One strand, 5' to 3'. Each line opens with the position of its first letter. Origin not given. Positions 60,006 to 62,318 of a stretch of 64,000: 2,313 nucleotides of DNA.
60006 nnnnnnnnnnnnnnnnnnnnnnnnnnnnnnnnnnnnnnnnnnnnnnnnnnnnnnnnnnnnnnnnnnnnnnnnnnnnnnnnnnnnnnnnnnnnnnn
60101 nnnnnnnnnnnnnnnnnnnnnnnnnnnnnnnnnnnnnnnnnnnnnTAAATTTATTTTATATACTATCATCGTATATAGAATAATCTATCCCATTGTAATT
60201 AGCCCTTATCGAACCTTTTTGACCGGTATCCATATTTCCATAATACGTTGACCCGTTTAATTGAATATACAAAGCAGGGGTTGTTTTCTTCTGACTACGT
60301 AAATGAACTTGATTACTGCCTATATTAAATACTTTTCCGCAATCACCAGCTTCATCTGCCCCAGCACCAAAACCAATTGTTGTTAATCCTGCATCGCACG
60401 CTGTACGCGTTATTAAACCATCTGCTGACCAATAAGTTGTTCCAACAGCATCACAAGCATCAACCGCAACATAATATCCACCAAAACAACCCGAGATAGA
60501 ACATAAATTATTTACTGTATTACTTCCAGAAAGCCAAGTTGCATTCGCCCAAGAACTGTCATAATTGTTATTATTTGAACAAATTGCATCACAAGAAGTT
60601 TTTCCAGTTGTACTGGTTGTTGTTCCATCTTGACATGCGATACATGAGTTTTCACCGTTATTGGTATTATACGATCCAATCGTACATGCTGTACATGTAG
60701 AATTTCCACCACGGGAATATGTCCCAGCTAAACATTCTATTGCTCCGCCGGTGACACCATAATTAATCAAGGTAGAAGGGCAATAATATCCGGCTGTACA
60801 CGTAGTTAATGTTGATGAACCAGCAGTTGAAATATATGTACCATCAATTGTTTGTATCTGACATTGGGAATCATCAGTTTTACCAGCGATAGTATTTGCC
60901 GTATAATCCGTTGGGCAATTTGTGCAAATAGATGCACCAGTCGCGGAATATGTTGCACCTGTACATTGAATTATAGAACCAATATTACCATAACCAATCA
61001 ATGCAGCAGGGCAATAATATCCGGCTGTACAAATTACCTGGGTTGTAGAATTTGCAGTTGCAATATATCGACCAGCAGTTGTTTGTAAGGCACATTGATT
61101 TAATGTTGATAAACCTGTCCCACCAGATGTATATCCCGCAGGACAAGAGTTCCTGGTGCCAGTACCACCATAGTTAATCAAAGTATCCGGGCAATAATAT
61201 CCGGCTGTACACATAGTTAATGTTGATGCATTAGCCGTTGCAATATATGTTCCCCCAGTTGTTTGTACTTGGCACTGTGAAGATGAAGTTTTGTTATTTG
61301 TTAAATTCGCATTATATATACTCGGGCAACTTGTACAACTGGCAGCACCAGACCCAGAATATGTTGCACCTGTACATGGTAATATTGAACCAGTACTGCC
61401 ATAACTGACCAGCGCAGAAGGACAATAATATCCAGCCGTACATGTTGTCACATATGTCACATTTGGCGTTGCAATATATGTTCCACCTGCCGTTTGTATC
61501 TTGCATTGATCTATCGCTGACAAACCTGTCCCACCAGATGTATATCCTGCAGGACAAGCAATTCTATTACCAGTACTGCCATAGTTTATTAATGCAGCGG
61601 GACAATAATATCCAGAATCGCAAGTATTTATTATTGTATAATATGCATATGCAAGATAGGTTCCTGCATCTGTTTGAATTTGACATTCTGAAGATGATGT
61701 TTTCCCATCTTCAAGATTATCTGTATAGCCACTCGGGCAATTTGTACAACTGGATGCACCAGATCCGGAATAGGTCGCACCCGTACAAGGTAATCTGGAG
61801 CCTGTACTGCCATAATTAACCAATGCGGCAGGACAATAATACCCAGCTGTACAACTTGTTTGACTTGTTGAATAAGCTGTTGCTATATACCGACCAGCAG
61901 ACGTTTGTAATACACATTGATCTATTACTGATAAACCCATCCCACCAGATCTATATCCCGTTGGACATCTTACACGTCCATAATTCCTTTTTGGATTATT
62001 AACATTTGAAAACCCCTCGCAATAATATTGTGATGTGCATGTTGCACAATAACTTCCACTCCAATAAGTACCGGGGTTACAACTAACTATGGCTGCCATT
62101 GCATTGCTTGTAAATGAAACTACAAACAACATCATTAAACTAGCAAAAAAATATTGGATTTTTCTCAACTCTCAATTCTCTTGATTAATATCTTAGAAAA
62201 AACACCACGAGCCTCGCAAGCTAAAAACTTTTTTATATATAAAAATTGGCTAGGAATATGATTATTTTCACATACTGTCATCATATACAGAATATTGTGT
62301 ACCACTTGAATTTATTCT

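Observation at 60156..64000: Tandem pair of secreted proteins built from eukaryote-like Cys-rich modules with a shared novel C-terminal domain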

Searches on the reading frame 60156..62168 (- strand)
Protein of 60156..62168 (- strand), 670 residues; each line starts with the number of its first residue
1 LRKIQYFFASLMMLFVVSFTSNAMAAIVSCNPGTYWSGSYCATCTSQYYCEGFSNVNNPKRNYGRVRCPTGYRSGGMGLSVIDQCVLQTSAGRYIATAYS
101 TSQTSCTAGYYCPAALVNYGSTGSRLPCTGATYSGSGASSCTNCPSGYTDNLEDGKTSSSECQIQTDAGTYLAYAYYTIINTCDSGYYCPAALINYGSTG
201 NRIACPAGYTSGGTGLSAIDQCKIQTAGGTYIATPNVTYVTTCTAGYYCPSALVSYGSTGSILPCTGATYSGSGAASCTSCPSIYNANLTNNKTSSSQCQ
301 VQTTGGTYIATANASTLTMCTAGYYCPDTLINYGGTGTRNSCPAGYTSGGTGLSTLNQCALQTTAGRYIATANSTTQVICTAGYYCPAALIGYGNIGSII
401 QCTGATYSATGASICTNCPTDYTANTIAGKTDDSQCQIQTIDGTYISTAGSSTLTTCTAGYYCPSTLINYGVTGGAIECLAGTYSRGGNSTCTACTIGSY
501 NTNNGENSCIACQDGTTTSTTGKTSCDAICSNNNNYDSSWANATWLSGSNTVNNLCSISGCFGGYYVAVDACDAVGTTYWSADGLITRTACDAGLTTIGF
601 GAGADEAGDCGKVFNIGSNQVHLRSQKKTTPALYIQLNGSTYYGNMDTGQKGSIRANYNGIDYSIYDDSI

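Call 6: search_protein_families(library=pfam, proteins=[window:60156-62168:-], max_evalue=1)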
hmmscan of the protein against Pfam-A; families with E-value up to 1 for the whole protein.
window:60156-62168:- (670 aa): 1 family
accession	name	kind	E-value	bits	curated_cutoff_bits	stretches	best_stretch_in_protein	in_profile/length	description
PF07699.19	Ephrin_rec_like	-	9.9e-08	32.1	23.1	1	482-525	1-44/48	Tyrosine-protein kinase ephrin type A/B receptor-like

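Call 7: search_protein_families(library=ncbifam, proteins=[window:60156-62168:-], max_evalue=1)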
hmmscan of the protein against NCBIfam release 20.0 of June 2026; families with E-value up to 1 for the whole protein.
window:60156-62168:- (670 aa): 0 families

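Call 8: find_homologous_proteins(query=window:60156-62168:-)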
Query window:60156-62168:- (670 aa): 161 proteins with E <= 0.001 among 8000 candidates; the best 120 are listed.
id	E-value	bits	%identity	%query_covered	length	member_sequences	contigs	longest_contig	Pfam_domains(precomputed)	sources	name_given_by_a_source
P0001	0.0e+0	1445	100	98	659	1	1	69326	PF07699.20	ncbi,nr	ncbi:MAG: hypothetical protein JW974_00640 [Alphaproteobacteria bacterium]|nr:hypothetical protein [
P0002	0.0e+0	1145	63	91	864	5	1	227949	-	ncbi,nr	ncbi:MAG TPA: hypothetical protein PKJ33_02050 [Alphaproteobacteria bacterium]|nr:hypothetical prote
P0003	5.8e-282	955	58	100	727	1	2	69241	-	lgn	-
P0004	2.6e-245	834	39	90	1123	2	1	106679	-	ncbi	-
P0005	1.5e-237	809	36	90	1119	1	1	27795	-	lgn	-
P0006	6.2e-229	780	66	73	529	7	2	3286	PF07699.20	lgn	-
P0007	1.6e-199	683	48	87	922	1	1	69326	-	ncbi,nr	ncbi:MAG: hypothetical protein JW974_00645, partial [Alphaproteobacteria bacterium]|nr:hypothetical 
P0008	1.3e-194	667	48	90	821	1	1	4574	-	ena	-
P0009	4.7e-183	628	40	90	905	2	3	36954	-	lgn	-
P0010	4.1e-109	384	40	62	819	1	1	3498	-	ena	-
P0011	6.2e-106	374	43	61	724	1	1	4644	-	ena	-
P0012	7.8e-95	337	30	90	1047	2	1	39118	-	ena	-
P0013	1.7e-70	256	34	94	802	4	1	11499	-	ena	-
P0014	4.6e-69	252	31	90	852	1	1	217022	-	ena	-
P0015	7.2e-67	245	45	37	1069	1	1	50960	PF09479.17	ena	-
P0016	2.6e-66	243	37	67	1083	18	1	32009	PF07562.21,PF23091.3,PF07699.20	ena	-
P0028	2.0e-46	177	29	81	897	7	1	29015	PF09479.17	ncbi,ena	-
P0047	4.3e-35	140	32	81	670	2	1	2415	PF07699.20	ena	-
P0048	1.1e-34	138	41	45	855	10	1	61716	PF09479.17,PF07562.21,PF07963.18,PF07699.20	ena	-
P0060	6.8e-31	126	44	32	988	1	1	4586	PF09479.17,PF07562.21,PF07963.18,PF23091.3,PF07699.20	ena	-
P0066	1.7e-28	118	34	40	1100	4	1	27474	PF09479.17,PF07963.18,PF23091.3,PF07699.20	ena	-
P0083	7.6e-18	83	40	24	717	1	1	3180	PF09479.17,PF07562.21,PF07963.18,PF07699.20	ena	-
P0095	1.0e-13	69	29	65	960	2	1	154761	PF09479.17,PF07562.21,PF07699.20,PF02368.25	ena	-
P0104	3.3e-11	61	27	66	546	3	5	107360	PF27023.1,PF07562.21,PF23091.3,PF07699.20,PF26010.1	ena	-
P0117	2.6e-8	51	35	15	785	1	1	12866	PF07562.21,PF23091.3,PF07699.20,PF26010.1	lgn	-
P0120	1.1e-7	49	28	56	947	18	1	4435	PF23237.2,PF23091.3,PF00020.25,PF18962.8,PF07699.20,PF26010.1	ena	-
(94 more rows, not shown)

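Call 14: search_solved_structures(query=window:60156-62168:-, max_evalue=1)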
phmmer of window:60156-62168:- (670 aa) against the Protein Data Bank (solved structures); distinct sequences matched with E-value up to 1: 3.
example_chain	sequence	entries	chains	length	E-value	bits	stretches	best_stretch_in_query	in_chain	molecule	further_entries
8trs_D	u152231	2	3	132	0.038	15.7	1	477-528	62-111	Ephrin type-A receptor 2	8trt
8trv_A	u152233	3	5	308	0.16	13.6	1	477-527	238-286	Ephrin type-A receptor 2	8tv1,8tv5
3mbw_A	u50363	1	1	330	0.16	13.6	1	478-527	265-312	Ephrin type-A receptor 2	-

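Call 20: search_protein_families(library=pfam, proteins=[P0007, P0028, P0047], max_evalue=10)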
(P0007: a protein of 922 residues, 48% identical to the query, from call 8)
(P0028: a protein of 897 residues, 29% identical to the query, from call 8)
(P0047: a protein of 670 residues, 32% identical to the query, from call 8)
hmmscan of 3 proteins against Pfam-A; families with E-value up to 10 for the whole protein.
P0007 (922 aa): 3 families
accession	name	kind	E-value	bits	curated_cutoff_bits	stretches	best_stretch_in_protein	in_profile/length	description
PF07699.19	Ephrin_rec_like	-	0.00029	21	23.1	4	737-779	1-44/48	Tyrosine-protein kinase ephrin type A/B receptor-like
PF00754.31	F5_F8_type_C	-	0.23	12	28.2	1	265-335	13-89/127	F5/8 type C domain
PF01048.26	PNP_UDP_1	-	0.39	10.5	25.1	0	418-453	48-82/233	Phosphorylase superfamily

P0028 (897 aa): 4 families
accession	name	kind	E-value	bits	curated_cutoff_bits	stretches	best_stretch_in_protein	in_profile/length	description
PF09479.16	Flg_new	-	1.5e-06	28.6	27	1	91-156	3-64/65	Listeria-Bacteroides repeat domain (List_Bact_rpt)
PF07699.19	Ephrin_rec_like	-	0.0045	17.2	23.1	2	599-632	8-41/48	Tyrosine-protein kinase ephrin type A/B receptor-like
PF03771.21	SPDY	-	1.2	9.6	25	1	131-162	8-39/61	Domain of unknown function (DUF317)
PF24634.1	DUF7631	-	3.8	8.5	27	0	62-77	2-17/50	Domain of unknown function (DUF7631)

P0047 (670 aa): 2 families
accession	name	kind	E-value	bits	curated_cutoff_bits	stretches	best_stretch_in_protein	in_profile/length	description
PF07699.19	Ephrin_rec_like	-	3.1e-06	27.3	23.1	6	334-369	1-35/48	Tyrosine-protein kinase ephrin type A/B receptor-like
PF23091.2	TNFR_ELAPOR1_6th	-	2.7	8.4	33.2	2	222-251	6-34/41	ELAPOR1-like, TNF receptor-like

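Call 51: search_protein_families(library=phrogs, proteins=[window:60156-62168:-], max_evalue=1)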
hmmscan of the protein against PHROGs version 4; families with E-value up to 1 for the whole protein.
window:60156-62168:- (670 aa): 1 family
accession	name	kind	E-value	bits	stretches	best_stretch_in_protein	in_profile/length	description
phrog_38294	-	unknown function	0.19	12.6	0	319-333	26-40/59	-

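Call 72: search_protein_families(library=pfam, proteins=[P0120, P0048, P0060, P0066, P0083, P0117, P0104, P0095, P0016], max_evalue=0.0001)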
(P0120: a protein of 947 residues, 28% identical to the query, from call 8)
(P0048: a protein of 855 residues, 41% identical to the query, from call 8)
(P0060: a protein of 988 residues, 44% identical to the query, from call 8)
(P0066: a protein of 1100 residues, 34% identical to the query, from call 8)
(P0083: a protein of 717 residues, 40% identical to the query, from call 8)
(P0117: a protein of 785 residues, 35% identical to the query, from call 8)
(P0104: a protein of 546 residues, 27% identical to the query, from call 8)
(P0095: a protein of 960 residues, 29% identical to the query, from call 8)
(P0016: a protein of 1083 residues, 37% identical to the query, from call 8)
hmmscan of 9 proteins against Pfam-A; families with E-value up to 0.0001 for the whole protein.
P0120 (947 aa): 6 families
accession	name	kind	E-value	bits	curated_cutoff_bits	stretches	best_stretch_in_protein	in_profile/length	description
PF07699.19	Ephrin_rec_like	-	1.6e-71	236.3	23.1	12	233-281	1-48/48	Tyrosine-protein kinase ephrin type A/B receptor-like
PF23091.2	TNFR_ELAPOR1_6th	-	7e-22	77.5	33.2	0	377-404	11-36/41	ELAPOR1-like, TNF receptor-like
PF18962.6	Por_Secre_tail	-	1e-11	45.4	27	1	868-944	1-74/75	Secretion system C-terminal sorting domain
PF23237.1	HYR_4C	-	1.9e-09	38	27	0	14-69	13-73/73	HYR-like domain with 4 cysteines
PF00020.24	TNFR_c6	-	5e-06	27.3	29.4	0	451-475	1-28/39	TNFR/NGFR cysteine-rich region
PF02494.22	HYR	-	4.4e-05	24.2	21.7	0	543-594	27-81/81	HYR domain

P0048 (855 aa): 6 families
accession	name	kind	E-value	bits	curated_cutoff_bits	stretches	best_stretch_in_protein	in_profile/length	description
PF09479.16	Flg_new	-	4e-43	145.8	27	3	281-348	1-65/65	Listeria-Bacteroides repeat domain (List_Bact_rpt)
PF07699.19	Ephrin_rec_like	-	7.4e-11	42.1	23.1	0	599-636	9-48/48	Tyrosine-protein kinase ephrin type A/B receptor-like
PF07963.17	N_methyl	-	5.2e-07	29.4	21.2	1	30-55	2-27/27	Prokaryotic N-terminal methylation motif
PF07562.20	NCD3G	-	9.6e-07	29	38.9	0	576-626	4-54/54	Nine Cysteines Domain of family 3 GPCR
PF08190.17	PIH1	-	4.8e-05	23.3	24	0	438-463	41-66/166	PIH1 N-terminal domain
PF10581.15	Synapsin_N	-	7.5e-05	22.7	27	0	421-437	11-27/29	Synapsin N-terminal region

P0060 (988 aa): 5 families
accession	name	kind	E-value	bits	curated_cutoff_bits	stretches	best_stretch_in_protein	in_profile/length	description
PF09479.16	Flg_new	-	2.3e-29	101.7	27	2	631-698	1-65/65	Listeria-Bacteroides repeat domain (List_Bact_rpt)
PF07562.20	NCD3G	-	8.9e-11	41.9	38.9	0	903-949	8-54/54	Nine Cysteines Domain of family 3 GPCR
PF07699.19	Ephrin_rec_like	-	2.1e-09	37.4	23.1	0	845-884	7-48/48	Tyrosine-protein kinase ephrin type A/B receptor-like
PF07963.17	N_methyl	-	1.4e-06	28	21.2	1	3-27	1-25/27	Prokaryotic N-terminal methylation motif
PF23091.2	TNFR_ELAPOR1_6th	-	6.4e-05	23.2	33.2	0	701-721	16-35/41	ELAPOR1-like, TNF receptor-like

P0066 (1100 aa): 4 families
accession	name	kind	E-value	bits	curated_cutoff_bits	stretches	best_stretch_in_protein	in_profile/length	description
PF07699.19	Ephrin_rec_like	-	3.5e-17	62.4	23.1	2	982-1027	1-48/48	Tyrosine-protein kinase ephrin type A/B receptor-like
PF09479.16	Flg_new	-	3.3e-13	50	27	1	603-670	1-65/65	Listeria-Bacteroides repeat domain (List_Bact_rpt)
PF23091.2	TNFR_ELAPOR1_6th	-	1e-07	32.2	33.2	0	875-902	9-35/41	ELAPOR1-like, TNF receptor-like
PF07963.17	N_methyl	-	1e-06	28.5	21.2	1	8-32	2-26/27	Prokaryotic N-terminal methylation motif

P0083 (717 aa): 4 families
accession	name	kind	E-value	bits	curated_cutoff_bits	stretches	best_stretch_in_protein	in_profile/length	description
PF09479.16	Flg_new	-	4.6e-44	148.8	27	3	261-328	1-65/65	Listeria-Bacteroides repeat domain (List_Bact_rpt)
PF07699.19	Ephrin_rec_like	-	2.2e-07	31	23.1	0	461-498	9-48/48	Tyrosine-protein kinase ephrin type A/B receptor-like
PF07963.17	N_methyl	-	4.2e-07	29.7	21.2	1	10-35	2-27/27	Prokaryotic N-terminal methylation motif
PF07562.20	NCD3G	-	1.1e-05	25.6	38.9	0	438-488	4-54/54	Nine Cysteines Domain of family 3 GPCR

P0117 (785 aa): 4 families
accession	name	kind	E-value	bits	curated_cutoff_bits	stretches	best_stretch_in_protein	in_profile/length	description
PF07699.19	Ephrin_rec_like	-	1.3e-37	127.8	23.1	5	27-70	1-43/48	Tyrosine-protein kinase ephrin type A/B receptor-like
PF07562.20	NCD3G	-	3e-14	53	38.9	0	585-611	28-53/54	Nine Cysteines Domain of family 3 GPCR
PF23091.2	TNFR_ELAPOR1_6th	-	5.4e-10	39.5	33.2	0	565-594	10-37/41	ELAPOR1-like, TNF receptor-like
PF00020.24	TNFR_c6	-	8.3e-05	23.4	29.4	0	572-600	1-32/39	TNFR/NGFR cysteine-rich region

P0104 (546 aa): 4 families
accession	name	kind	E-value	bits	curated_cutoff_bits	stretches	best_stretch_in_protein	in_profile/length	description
PF07699.19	Ephrin_rec_like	-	6.5e-23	80.7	23.1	3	147-190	1-45/48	Tyrosine-protein kinase ephrin type A/B receptor-like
PF23091.2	TNFR_ELAPOR1_6th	-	1.3e-09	38.2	33.2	0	368-388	17-36/41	ELAPOR1-like, TNF receptor-like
PF07562.20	NCD3G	-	9e-08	32.3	38.9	0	59-94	8-49/54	Nine Cysteines Domain of family 3 GPCR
PF00020.24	TNFR_c6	-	2.7e-05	24.9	29.4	0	286-312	1-28/39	TNFR/NGFR cysteine-rich region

P0095 (960 aa): 6 families
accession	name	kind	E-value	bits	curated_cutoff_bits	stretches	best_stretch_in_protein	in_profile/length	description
PF09479.16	Flg_new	-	1.5e-26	92.7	27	2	493-574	1-64/65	Listeria-Bacteroides repeat domain (List_Bact_rpt)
PF07699.19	Ephrin_rec_like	-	8.9e-25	86.7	23.1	1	60-106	1-48/48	Tyrosine-protein kinase ephrin type A/B receptor-like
PF02368.24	Big_2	-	1.5e-17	63.7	22.8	1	677-752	4-79/79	Bacterial Ig-like domain (group 2)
PF07562.20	NCD3G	-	2.5e-08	34.1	38.9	0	760-799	9-53/54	Nine Cysteines Domain of family 3 GPCR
PF22359.2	Big-like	-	3.5e-05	24.4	27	0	708-754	2-46/48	Bacterial Ig-like domain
PF23091.2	TNFR_ELAPOR1_6th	-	4.3e-05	23.8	33.2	1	40-75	2-36/41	ELAPOR1-like, TNF receptor-like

P0016 (1083 aa): 3 families
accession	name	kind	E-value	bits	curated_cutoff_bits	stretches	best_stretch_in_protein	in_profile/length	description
PF07562.20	NCD3G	-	8.6e-16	58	38.9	0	539-589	4-54/54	Nine Cysteines Domain of family 3 GPCR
PF07699.19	Ephrin_rec_like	-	2.1e-14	53.5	23.1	0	857-889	4-36/48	Tyrosine-protein kinase ephrin type A/B receptor-like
PF23091.2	TNFR_ELAPOR1_6th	-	2.1e-08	34.4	33.2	0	411-436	10-35/41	ELAPOR1-like, TNF receptor-like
